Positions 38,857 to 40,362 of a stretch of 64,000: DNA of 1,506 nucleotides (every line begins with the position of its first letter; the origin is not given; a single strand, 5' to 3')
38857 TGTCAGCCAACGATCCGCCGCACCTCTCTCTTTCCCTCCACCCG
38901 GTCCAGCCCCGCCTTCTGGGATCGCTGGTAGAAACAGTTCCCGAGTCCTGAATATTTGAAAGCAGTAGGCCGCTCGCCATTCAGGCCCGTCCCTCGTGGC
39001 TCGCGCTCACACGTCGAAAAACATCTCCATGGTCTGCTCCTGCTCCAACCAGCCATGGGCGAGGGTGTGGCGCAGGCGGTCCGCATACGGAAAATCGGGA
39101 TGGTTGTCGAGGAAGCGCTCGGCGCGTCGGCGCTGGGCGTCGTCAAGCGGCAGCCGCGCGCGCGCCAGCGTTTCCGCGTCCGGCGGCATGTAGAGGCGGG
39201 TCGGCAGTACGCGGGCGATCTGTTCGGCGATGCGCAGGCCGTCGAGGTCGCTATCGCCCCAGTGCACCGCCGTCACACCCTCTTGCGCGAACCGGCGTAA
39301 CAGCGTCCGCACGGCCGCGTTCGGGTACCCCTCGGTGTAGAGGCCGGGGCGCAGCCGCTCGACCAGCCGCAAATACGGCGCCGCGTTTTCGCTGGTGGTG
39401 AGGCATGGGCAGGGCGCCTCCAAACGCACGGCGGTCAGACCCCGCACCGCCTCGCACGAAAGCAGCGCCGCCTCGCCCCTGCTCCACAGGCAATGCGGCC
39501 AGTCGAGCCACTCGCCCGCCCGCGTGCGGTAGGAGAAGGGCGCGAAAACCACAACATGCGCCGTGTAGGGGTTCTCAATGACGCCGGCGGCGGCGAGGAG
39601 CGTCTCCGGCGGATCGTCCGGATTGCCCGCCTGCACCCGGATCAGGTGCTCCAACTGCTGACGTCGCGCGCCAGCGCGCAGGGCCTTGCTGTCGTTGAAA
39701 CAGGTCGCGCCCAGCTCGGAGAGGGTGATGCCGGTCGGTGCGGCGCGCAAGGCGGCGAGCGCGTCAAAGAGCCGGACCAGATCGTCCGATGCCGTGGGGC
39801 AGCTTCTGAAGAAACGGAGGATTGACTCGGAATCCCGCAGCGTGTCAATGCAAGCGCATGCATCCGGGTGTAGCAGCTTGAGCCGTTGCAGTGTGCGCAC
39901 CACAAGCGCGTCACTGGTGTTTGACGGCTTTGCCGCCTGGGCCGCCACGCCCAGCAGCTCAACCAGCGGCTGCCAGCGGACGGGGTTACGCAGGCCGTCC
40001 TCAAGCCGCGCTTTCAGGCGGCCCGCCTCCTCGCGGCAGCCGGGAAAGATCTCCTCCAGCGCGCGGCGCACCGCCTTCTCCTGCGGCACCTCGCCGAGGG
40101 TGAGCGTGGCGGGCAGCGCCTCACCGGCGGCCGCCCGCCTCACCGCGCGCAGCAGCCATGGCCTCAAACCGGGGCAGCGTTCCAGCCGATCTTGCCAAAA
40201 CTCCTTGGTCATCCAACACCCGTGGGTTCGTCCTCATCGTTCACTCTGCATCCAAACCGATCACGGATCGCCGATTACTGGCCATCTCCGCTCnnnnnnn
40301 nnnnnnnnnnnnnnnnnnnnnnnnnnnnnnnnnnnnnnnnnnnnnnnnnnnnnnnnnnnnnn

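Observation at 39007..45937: Complete four-gene Wadjet-like (JetABCD) SMC/condensin-type anti-plasmid defence operon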

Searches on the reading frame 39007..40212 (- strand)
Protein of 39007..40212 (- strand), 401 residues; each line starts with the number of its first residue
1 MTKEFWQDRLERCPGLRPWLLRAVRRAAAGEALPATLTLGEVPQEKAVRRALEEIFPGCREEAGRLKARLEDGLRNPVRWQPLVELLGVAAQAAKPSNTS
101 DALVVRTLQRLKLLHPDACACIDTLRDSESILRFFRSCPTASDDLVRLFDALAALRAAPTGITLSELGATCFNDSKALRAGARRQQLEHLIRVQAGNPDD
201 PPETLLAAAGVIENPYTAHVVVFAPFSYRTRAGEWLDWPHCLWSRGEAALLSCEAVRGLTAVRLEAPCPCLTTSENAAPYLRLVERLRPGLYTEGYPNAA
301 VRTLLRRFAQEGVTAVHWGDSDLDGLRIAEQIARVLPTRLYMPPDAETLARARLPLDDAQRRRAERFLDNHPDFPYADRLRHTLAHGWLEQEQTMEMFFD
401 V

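Call 4: search_protein_families(library=pfam, proteins=[window:39007-40212:-], max_evalue=0.01)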
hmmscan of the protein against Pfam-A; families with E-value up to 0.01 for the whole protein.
window:39007-40212:- (401 aa): 2 families
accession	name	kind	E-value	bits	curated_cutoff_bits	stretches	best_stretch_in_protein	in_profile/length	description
PF09664.16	DUF2399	-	5.7e-07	29.9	23.4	1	289-341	44-96/152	Protein of unknown function C-terminus (DUF2399)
PF09983.15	JetD_C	-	3.5e-06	26.9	22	1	264-393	36-169/179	Wadjet protein JetD, C-terminal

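Call 5: search_protein_families(library=padloc, proteins=[window:39007-40212:-], max_evalue=0.01)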
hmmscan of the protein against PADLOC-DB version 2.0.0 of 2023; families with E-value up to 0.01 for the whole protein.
window:39007-40212:- (401 aa): 7 families
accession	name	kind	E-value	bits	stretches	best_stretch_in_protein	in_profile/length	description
PDLC00533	JetD1|JetD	-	1.7e-16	58.3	1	123-395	134-406/409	DUF2220; DUF3322; DUF2399 domain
PDLC00557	JetD2|JetD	-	3.1e-14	51.2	1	13-339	14-355/423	DUF2220; DUF3322; DUF2399 domain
PDLC00521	JetD1|JetD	-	5.3e-12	43.6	1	261-341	244-332/395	DUF2220; DUF3322; DUF2399 domain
PDLC00529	JetD1|JetD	-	2.8e-10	37.8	1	113-336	110-326/394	DUF2220; DUF3322; DUF2399 domain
PDLC00526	JetD1|JetD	-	1.6e-06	25.6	1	270-392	268-396/407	DUF2220; DUF3322; DUF2399 domain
PDLC00556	JetD2|JetD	-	1e-05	22.8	1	275-339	294-361/430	DUF2220; DUF3322; DUF2399 domain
PDLC00528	JetD1|JetD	-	0.00013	19.3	1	291-340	294-346/418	DUF2220; DUF3322; DUF2399 domain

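Call 6: search_protein_families(library=ncbifam, proteins=[window:39007-40212:-], max_evalue=0.01)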
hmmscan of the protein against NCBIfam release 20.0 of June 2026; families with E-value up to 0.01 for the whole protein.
window:39007-40212:- (401 aa): 1 family
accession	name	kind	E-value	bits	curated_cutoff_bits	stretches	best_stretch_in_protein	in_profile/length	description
TIGR02679.1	TIGR02679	hypoth_equivalog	1.2e-10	41.1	196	1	106-335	81-318/382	TIGR02679 family protein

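Call 35: search_solved_structures(query=A4, max_evalue=10, show_alignments=2)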
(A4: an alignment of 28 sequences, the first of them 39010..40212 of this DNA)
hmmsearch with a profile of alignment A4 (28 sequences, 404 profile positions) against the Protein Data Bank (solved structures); distinct sequences matched with E-value up to 10: 5.
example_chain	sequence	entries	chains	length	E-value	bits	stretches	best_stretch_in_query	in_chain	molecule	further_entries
6k23_A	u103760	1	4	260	0.63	12.5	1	324-369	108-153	Enoyl-[acyl-carrier-protein] reductase [NADH]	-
6ah9_A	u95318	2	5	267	0.66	12.4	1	324-369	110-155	Enoyl-[acyl-carrier-protein] reductase [NADH]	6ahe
7umx_A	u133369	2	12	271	0.68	12.4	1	324-369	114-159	Enoyl-[acyl-carrier-protein] reductase [NADH]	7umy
4zju_A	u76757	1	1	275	0.69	12.3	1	324-369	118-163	Enoyl-[acyl-carrier-protein] reductase [NADH]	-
8pbv_A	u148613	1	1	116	0.79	12.1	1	326-383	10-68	Protein Turandot A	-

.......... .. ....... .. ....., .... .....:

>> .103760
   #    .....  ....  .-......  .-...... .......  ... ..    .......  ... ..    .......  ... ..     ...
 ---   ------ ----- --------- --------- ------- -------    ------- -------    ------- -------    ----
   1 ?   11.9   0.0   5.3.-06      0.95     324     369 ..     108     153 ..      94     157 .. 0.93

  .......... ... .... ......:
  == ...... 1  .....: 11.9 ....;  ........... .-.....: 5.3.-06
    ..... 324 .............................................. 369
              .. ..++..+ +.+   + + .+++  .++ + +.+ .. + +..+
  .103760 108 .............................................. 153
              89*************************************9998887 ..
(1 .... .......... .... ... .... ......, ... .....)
